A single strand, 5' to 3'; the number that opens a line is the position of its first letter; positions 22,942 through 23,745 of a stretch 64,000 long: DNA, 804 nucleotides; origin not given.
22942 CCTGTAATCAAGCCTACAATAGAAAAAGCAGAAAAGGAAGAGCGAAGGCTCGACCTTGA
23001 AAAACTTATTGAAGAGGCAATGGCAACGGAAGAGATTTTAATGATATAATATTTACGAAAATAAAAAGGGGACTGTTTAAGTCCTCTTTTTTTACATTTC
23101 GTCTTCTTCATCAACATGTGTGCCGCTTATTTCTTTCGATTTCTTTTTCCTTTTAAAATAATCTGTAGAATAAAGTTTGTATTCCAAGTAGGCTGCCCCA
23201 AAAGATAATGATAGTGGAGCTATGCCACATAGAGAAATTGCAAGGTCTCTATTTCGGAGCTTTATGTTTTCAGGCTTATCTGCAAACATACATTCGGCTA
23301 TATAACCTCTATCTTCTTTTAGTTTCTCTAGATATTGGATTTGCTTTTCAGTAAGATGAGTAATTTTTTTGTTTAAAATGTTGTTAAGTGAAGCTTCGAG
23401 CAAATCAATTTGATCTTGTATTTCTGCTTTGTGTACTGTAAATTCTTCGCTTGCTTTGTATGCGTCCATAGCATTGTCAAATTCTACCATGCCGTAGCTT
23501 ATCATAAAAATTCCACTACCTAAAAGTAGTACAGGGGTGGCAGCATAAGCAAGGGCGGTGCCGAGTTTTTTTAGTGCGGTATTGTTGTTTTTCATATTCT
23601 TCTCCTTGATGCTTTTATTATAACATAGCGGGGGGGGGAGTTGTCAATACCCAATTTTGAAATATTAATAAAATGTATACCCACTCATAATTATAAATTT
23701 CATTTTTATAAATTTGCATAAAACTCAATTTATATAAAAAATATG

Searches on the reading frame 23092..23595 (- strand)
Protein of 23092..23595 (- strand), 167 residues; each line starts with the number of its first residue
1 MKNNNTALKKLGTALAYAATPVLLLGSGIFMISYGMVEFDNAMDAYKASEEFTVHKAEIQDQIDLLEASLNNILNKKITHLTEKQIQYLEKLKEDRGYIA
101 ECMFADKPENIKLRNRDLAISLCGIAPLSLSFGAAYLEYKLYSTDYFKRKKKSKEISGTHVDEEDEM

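Call 8: search_protein_families(library=pfam, proteins=[window:23092-23595:-], max_evalue=1)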
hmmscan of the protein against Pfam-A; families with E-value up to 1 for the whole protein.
window:23092-23595:- (167 aa): 2 families
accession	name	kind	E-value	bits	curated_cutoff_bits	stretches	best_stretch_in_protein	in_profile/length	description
PF24611.2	Spectrin_Anc-1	-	0.031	15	33.2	1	47-98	11-61/115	Nuclear anchorage protein 1, spectrin-like repeat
PF12844.13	HTH_19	-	0.16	12.3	30.2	1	55-99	14-58/64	Helix-turn-helix domain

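Call 9: search_protein_families(library=ncbifam, proteins=[window:23092-23595:-], max_evalue=1)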
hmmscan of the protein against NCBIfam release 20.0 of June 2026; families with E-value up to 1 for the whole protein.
window:23092-23595:- (167 aa): 1 family
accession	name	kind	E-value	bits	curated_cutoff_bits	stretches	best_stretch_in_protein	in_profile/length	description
NF008352.0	PRK11139.1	subfamily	0.013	14.6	288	1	47-103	25-84/305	transcriptional regulator GcvA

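Call 10: find_encoding_contigs(protein=window:23092-23595:-, flank=3000, max_places=10)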
Protein window:23092-23595:- (167 aa): no gene with exactly this product is on record in the collection.

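Call 15: find_homologous_proteins(query=window:23092-23595:-, max_evalue=0.001)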
Query window:23092-23595:- (167 aa): 2 proteins with E <= 0.001 among 111 candidates.
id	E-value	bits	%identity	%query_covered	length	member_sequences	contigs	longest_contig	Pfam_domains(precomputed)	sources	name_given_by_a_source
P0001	5.3e-103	359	100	100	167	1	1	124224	-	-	-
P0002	7.4e-31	125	45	91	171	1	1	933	-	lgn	-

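Call 17: find_encoding_contigs(protein=P0002, flank=3000, max_places=10)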
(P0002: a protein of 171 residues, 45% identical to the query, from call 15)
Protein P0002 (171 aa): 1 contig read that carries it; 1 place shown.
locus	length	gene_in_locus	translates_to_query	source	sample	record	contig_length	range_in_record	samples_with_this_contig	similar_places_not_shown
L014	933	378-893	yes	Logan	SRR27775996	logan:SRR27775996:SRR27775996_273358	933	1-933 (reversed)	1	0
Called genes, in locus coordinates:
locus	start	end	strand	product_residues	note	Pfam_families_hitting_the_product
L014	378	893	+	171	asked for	-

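Call 42: find_homologous_proteins(query=A1, max_evalue=0.001)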
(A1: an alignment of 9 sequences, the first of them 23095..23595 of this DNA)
Query A1 (9 sequences) (167 aa, profile of the alignment): 5 proteins with E <= 0.001 among 7066 candidates.
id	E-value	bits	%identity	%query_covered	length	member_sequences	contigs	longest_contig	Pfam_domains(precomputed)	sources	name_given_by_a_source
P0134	3.8e-53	198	36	8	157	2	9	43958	-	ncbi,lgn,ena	-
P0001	3.3e-51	191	100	100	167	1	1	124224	-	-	-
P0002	2.1e-50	189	45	91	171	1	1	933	-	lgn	-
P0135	7.3e-46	174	21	60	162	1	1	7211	-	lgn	-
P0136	5.8e-37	145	-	-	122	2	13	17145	-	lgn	-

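Call 54: search_protein_representatives(alignment_id=A2)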
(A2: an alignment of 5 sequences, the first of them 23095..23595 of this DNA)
Query: 5 sequences, 153 profile positions. Proteins with E-value up to 0.001 (for the whole library): 20; up to 1e-10: 9; up to 1e-30: 5. The best 20 are listed.
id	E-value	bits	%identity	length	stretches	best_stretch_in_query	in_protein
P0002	3.2e-57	208.8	-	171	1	1-152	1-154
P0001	4.7e-57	208.3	-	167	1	1-152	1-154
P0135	1.3e-54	200.4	-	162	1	1-153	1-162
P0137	5.1e-48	178.9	-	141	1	1-151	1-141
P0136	8.2e-31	123.1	-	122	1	1-113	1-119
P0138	1.9e-18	82.9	-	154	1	9-149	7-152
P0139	1.3e-16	77.0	-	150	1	18-131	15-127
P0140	3.9e-15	72.2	-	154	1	1-152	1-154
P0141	8.8e-12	61.3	-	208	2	13-150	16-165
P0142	6.3e-10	55.2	-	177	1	2-132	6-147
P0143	2.0e-08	50.4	-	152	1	1-102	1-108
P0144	2.2e-08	50.3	-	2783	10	54-99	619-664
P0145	3.5e-06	43.1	-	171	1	7-151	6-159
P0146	4.3e-06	42.8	-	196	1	13-135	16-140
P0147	5.0e-06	42.6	-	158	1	1-150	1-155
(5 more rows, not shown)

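Call 55: predict_structure(alignment_id=A2)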
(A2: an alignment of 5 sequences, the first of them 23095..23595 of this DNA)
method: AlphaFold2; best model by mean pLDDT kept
length: 167 residues; sequences in the alignment: 5
mean_pLDDT: 66.4   pTM: 0.46
mean pLDDT of the five models: 66.4, 62.4, 61.8, 61.8, 56.7
residues with pLDDT >= 90: 1; 70-90: 74; 50-70: 58; < 50: 34
segments of 3 or more residues with pLDDT < 50: 127-133, 135-140, 151-167
pLDDT, mean of each block of 10 residues (from residue 1): 51 55 60 71 87 88 87 84 86 82 80 62 50 47 53 44 30
secondary structure, 60 per line:
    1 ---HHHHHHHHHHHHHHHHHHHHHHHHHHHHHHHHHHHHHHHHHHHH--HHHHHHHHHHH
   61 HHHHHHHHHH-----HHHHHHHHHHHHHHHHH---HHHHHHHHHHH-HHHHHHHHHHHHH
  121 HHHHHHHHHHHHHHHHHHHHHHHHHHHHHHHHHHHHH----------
elements in order: H4-47 H50-70 H76-92 H96-106 H108-157

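Call 57: find_encoding_contigs(protein=P0139, flank=1500, max_places=10)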
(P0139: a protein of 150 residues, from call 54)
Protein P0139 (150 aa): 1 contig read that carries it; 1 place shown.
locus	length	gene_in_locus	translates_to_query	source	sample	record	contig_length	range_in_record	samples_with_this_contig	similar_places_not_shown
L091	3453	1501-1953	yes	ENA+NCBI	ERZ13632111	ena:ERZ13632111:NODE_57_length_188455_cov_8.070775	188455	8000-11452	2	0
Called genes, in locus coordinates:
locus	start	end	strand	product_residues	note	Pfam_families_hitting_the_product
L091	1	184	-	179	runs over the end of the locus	PF26128:Gad2 (weak), PF01743:PolyA_pol (weak)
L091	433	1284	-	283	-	PF00849:PseudoU_synth_2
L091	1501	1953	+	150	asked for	-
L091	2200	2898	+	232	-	-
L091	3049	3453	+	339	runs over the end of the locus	PF02912:Phe_tRNA-synt_N, PF01409:tRNA-synt_2d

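Call 58: find_encoding_contigs(protein=P0140, flank=1500, max_places=10)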
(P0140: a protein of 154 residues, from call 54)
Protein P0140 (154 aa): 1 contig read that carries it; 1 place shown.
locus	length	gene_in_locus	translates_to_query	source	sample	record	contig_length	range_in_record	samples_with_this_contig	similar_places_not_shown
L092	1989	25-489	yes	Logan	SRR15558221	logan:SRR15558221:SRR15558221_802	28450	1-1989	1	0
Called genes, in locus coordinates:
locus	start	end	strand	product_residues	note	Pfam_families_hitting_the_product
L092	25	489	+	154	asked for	-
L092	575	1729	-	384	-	PF22025:ThiI_fer, PF06508:QueC (faint), PF02926:THUMP, PF02568:ThiI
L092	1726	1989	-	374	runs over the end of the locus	PF00266:Aminotran_5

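Call 62: find_encoding_contigs(protein=P0136, flank=400, max_places=10)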
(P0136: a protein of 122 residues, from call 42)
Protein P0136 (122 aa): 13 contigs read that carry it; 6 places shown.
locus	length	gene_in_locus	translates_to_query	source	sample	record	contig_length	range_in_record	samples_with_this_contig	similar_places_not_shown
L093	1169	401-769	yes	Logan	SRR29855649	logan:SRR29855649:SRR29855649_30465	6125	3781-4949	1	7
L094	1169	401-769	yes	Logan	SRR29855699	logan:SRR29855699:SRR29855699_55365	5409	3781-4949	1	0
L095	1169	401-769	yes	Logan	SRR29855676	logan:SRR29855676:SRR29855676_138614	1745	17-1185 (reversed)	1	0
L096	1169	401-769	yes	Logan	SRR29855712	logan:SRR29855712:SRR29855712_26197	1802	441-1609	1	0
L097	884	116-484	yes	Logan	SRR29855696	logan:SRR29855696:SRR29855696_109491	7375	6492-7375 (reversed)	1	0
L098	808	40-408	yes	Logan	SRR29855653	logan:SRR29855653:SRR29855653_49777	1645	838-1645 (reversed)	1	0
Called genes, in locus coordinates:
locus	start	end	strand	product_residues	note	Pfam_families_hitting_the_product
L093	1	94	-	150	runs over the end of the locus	PF01316:Arg_repressor, PF02863:Arg_repressor_C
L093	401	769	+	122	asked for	-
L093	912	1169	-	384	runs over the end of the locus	PF22025:ThiI_fer, PF02926:THUMP, PF02568:ThiI, PF06508:QueC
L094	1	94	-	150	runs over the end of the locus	PF01316:Arg_repressor, PF02863:Arg_repressor_C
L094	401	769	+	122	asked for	-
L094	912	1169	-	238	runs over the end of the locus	?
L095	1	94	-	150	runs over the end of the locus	PF01316:Arg_repressor, PF02863:Arg_repressor_C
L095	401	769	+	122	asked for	-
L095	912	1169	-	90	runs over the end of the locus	?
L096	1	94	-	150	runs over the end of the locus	PF01316:Arg_repressor, PF02863:Arg_repressor_C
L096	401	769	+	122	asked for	-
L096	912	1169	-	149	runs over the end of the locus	?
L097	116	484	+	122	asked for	-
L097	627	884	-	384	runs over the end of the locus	PF22025:ThiI_fer, PF02926:THUMP, PF02568:ThiI, PF06508:QueC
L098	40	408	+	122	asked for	-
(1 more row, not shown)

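Call 63: find_encoding_contigs(protein=P0134, flank=400, max_places=10)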
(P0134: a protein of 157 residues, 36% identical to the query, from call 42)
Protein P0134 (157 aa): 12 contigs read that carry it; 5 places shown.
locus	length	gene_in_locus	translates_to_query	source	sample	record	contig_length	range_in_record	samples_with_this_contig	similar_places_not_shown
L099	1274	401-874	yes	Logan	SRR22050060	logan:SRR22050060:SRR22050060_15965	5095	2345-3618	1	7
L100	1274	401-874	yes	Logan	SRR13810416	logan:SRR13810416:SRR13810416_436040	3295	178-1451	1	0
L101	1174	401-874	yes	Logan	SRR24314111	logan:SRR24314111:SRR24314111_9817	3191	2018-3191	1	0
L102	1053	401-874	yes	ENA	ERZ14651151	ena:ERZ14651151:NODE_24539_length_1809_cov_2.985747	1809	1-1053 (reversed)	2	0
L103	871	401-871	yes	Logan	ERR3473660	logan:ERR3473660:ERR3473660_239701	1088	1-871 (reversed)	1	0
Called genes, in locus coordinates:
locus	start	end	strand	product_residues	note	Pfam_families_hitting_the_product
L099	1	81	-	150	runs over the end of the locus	PF01316:Arg_repressor, PF02863:Arg_repressor_C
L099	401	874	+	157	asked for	-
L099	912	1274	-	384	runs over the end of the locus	PF22025:ThiI_fer, PF02926:THUMP, PF02568:ThiI, PF06508:QueC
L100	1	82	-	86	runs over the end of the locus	?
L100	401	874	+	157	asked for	-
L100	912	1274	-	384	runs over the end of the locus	PF22025:ThiI_fer, PF02926:THUMP, PF02568:ThiI, PF06508:QueC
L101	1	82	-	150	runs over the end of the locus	PF01316:Arg_repressor, PF02863:Arg_repressor_C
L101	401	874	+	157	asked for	-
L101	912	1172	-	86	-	?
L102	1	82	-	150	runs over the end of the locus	PF01316:Arg_repressor, PF02863:Arg_repressor_C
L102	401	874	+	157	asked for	-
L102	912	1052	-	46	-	?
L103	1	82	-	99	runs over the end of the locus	?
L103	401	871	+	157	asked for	?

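Call 70: search_protein_families(library=phrogs, proteins=[window:23092-23595:-, P0134, P0135, P0141], max_evalue=0.1)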
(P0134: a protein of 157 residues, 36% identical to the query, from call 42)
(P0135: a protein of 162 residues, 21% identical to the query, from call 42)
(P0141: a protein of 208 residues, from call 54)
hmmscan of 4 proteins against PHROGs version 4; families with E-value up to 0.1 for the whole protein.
window:23092-23595:- (167 aa): 2 families
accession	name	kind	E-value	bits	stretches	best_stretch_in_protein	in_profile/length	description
phrog_13209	-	unknown function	0.024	15.4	0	72-107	115-150/198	-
phrog_29956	-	unknown function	0.047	14.8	1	44-115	21-93/123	-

P0134 (157 aa): 4 families
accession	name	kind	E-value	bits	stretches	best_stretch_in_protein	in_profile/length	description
phrog_33583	-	unknown function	0.0057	18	1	12-93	12-93/113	-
phrog_13699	-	moron, auxiliary metabolic gene and host takeover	0.043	15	0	86-142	5-60/155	membrane protein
phrog_6631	-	unknown function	0.047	14.2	1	1-110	1-110/251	-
phrog_214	-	lysis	0.083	13.7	0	5-82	7-77/176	Rz-like spanin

P0135 (162 aa): 1 family
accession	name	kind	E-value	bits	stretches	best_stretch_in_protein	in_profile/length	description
phrog_2808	-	unknown function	0.068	13.6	1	40-88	105-154/255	-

P0141 (208 aa): 2 families
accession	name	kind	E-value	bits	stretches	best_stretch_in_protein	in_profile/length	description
phrog_26964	-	unknown function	0.00034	22.1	0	125-177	7-60/93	-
phrog_13488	-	unknown function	0.026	15.7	1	141-185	13-57/74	-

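Call 71: search_protein_families(library=padloc, proteins=[window:23092-23595:-, P0134, P0135, P0141], max_evalue=0.1)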
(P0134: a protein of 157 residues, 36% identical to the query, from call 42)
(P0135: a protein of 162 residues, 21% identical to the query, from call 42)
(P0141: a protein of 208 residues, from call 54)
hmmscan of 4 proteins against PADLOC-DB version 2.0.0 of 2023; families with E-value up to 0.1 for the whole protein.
window:23092-23595:- (167 aa): 0 families

P0134 (157 aa): 0 families

P0135 (162 aa): 1 family
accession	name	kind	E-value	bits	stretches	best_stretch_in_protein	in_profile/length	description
PDLC04716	PDC-M58B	-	0.0032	15.5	1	16-77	95-155/165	-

P0141 (208 aa): 1 family
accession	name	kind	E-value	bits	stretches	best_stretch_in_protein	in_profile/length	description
PDLC01648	Csn2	-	0.0037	15.2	1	47-113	4-69/175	CAS-II-A; acquisition_associated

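Call 75: fold_search(model_id=the predicted structure, library=pdb)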
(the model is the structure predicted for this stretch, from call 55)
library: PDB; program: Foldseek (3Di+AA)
matches with E <= 10: 341; with E <= 0.001: 0
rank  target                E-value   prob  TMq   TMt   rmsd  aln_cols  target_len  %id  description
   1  9r64_I                2.1e-01  0.72  0.32  0.10  11.3       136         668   15  CPS secretion pathway Wza-Wzc_C1 (Conf 0) (released 2026-03-04)
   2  9n22_K                2.8e-01  0.47  0.23  0.18  28.7       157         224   11  Y20S (Sec18-Sec17-Sec9-Sso1-Snc1) EDTA - Class 2 (released 2025-10-01)
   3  9cru_K                3.5e-01  0.38  0.21  0.16  26.3       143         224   14  Y20S (Sec18-Sec17-Sec9-Sso1-Snc1) EDTA - Class 1 (released 2025-08-27)
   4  8i21_A                5.3e-01  0.57  0.37  0.27  13.1       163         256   16  Cryo-EM structure of 6-subunit Smc5/6 arm region (released 2024-06-26)
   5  9q9j_B                6.3e-01  0.41  0.28  0.13  12.8       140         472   16  Cryo-EM structure of human Mre11-Rad50-Nbs1 (MRN) complex bound to DNA and telomeric factor TRF2 fragment (438-542) (released 2025-10-01)
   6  9q9k_A                6.3e-01  0.38  0.26  0.12  12.7       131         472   16  Cryo-EM structure of human Mre11-Rad50 (MR) complex bound to DNA and telomeric factor TRF2 fragment (438-542) (released 2025-10-01)
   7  5bw9_g                7.1e-01  0.44  0.33  0.37  14.6       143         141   10  Crystal Structure of Yeast V1-ATPase in the Autoinhibited Form (released 2016-06-08)
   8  8to0_C                7.1e-01  0.18  0.24  0.23  20.1       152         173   12  48-nm repeating structure of doublets from mouse sperm flagella (released 2023-11-01)
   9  5v54_B                7.6e-01  0.44  0.27  0.13  18.2       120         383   12  Crystal structure of 5-HT1B receptor in complex with methiothepin (released 2018-02-07)
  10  6bbg_A                7.6e-01  0.18  0.24  0.26  20.7       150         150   11  The CRAC channel Orai in an unlatched-closed conformation (released 2018-09-12)
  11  6gy8_A                9.0e-01  0.51  0.27  0.14  11.2        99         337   10  Crystal structure of XaxA from Xenorhabdus nematophila (released 2018-07-25)
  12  1few                  9.0e-01  0.20  0.23  0.23  27.7       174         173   11  CRYSTAL STRUCTURE OF SMAC/DIABLO (released 2000-09-13)
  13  2lfd_MODEL_1_A        1.1e+00  0.33  0.26  0.35  15.8       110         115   11  Solution NMR structure of Diiron protein in presence of 2 eq Zn2+, Northeast Structural Genomics Consortium Ta (released 2011-08-24)
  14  9qwr_B                1.1e+00  0.18  0.27  0.27  30.2       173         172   13  MIC60 helical bundle dimer (released 2026-02-25)
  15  6e6a_A                1.2e+00  0.14  0.22  0.23  22.4       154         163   14  Triclinic crystal form of IncA G144A point mutant (released 2019-07-10)
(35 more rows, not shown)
